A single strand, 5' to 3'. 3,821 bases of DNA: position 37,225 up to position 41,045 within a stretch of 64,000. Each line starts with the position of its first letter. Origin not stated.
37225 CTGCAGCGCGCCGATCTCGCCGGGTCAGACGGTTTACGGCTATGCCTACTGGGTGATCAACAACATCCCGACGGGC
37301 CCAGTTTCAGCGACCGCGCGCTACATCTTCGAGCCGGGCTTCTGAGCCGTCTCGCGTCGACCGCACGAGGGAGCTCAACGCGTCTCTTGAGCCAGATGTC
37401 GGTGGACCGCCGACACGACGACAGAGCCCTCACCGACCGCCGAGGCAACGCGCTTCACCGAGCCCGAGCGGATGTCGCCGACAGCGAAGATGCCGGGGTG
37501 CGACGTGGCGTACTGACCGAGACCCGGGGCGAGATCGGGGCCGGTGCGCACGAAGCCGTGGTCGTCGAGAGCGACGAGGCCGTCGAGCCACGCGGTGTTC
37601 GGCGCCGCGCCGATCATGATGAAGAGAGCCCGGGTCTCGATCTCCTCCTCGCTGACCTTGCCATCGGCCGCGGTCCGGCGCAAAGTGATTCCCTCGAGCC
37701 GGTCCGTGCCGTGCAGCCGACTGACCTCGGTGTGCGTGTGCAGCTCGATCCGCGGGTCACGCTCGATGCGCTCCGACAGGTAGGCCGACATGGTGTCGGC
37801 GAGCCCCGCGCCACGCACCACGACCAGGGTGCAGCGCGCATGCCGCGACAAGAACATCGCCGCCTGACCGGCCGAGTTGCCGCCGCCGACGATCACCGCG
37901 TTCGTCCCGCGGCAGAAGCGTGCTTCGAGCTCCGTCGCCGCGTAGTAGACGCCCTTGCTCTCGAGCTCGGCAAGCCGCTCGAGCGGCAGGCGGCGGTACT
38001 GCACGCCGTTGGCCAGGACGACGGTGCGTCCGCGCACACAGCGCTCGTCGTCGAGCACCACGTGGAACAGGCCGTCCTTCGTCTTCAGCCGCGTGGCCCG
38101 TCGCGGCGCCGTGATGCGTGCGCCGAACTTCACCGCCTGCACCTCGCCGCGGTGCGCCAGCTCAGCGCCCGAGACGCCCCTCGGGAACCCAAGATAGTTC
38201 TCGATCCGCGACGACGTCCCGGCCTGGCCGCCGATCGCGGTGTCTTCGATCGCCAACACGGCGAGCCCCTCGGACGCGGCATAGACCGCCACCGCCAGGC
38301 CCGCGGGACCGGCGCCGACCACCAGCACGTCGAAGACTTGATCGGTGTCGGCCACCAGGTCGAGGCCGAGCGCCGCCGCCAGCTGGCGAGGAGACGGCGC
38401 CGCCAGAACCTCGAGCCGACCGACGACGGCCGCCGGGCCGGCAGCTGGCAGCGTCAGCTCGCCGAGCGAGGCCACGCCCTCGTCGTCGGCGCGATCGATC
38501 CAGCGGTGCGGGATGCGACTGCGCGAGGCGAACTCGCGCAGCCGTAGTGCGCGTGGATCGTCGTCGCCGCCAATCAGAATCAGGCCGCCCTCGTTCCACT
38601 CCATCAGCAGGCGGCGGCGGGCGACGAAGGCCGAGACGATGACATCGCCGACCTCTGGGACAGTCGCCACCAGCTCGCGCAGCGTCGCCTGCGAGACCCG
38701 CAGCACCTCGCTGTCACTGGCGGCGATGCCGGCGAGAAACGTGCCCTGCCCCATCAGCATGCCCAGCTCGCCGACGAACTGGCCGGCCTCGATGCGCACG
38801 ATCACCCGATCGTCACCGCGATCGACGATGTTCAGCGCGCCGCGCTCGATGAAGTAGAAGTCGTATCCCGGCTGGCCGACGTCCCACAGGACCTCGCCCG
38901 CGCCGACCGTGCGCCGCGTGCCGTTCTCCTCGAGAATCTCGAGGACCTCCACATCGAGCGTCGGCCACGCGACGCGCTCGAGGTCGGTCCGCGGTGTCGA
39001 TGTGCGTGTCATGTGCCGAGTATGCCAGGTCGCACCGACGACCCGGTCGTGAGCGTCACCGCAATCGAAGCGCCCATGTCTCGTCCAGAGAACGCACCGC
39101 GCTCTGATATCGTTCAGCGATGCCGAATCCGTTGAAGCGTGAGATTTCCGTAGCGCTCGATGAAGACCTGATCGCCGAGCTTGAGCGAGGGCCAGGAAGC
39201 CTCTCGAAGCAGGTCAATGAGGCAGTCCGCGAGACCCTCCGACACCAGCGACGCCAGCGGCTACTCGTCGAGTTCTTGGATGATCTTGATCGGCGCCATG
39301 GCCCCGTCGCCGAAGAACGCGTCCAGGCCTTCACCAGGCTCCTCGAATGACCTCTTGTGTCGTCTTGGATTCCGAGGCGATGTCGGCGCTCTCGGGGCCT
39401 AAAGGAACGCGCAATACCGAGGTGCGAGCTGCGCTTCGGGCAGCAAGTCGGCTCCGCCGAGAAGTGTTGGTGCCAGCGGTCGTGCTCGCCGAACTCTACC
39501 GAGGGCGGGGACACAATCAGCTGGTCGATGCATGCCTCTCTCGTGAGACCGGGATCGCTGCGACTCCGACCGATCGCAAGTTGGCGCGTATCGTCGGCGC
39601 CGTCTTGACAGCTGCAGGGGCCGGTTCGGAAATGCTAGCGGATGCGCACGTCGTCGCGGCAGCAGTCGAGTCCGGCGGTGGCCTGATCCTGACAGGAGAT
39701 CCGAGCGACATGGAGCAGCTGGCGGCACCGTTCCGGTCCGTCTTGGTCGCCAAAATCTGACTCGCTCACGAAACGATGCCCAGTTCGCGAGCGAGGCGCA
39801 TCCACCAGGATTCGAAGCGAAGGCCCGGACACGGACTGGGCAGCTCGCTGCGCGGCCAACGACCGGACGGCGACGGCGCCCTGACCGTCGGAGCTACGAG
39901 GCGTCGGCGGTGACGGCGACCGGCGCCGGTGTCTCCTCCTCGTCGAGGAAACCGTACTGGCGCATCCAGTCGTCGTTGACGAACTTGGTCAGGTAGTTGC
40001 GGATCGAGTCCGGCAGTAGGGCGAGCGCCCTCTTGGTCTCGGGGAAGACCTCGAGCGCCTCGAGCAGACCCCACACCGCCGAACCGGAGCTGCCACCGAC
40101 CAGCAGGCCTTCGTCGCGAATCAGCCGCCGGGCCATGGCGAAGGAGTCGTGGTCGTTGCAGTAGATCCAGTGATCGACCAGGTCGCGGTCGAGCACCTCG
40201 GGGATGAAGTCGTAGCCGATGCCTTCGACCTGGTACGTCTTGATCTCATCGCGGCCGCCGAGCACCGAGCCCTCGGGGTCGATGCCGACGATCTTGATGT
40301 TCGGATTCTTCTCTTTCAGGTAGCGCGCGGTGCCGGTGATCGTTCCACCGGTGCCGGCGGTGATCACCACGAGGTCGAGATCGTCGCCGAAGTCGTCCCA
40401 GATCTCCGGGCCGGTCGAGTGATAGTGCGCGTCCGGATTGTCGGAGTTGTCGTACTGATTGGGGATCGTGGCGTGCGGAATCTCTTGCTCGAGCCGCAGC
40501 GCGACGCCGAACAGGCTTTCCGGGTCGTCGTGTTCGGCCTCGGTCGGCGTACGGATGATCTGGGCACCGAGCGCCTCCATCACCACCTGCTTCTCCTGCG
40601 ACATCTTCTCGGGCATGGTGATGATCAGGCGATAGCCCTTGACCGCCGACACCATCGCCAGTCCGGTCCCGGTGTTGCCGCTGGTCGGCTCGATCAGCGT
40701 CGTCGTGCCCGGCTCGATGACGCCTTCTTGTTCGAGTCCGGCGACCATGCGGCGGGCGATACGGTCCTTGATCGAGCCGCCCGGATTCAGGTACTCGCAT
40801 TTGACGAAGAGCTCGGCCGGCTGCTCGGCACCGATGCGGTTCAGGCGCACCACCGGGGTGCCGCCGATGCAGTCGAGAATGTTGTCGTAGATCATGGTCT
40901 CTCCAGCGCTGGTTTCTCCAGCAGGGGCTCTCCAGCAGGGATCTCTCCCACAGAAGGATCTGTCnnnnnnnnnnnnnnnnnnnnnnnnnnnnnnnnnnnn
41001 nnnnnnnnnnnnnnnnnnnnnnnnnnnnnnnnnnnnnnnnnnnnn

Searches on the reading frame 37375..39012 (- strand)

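Call 46: search_protein_families(library=pfam, proteins=[window:37375-39012:-], max_evalue=0.00001)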
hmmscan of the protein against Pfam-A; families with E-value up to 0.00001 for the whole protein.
window:37375-39012:- (545 aa): 4 families
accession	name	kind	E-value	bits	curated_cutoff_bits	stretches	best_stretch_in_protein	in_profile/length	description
PF07992.20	Pyr_redox_2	-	1.6e-31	110.3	26.1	1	227-529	1-291/291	Pyridine nucleotide-disulphide oxidoreductase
PF13738.12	Pyr_redox_3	-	3.2e-14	53.3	30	1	286-490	84-289/305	Pyridine nucleotide-disulphide oxidoreductase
PF00027.35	cNMP_binding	-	2.8e-12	46.9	27.5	1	34-116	2-87/89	Cyclic nucleotide-binding domain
PF00070.33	Pyr_redox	-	1.3e-09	38.8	22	1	372-445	2-80/82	Pyridine nucleotide-disulphide oxidoreductase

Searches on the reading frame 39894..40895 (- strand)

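Call 46: search_protein_families(library=pfam, proteins=[window:39894-40895:-], max_evalue=0.00001)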
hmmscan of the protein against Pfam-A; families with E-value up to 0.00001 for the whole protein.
window:39894-40895:- (333 aa): 1 family
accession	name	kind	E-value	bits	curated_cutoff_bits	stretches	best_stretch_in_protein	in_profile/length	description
PF00291.31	PALP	-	4.2e-76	256.5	35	1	7-296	2-295/295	Pyridoxal-phosphate dependent enzyme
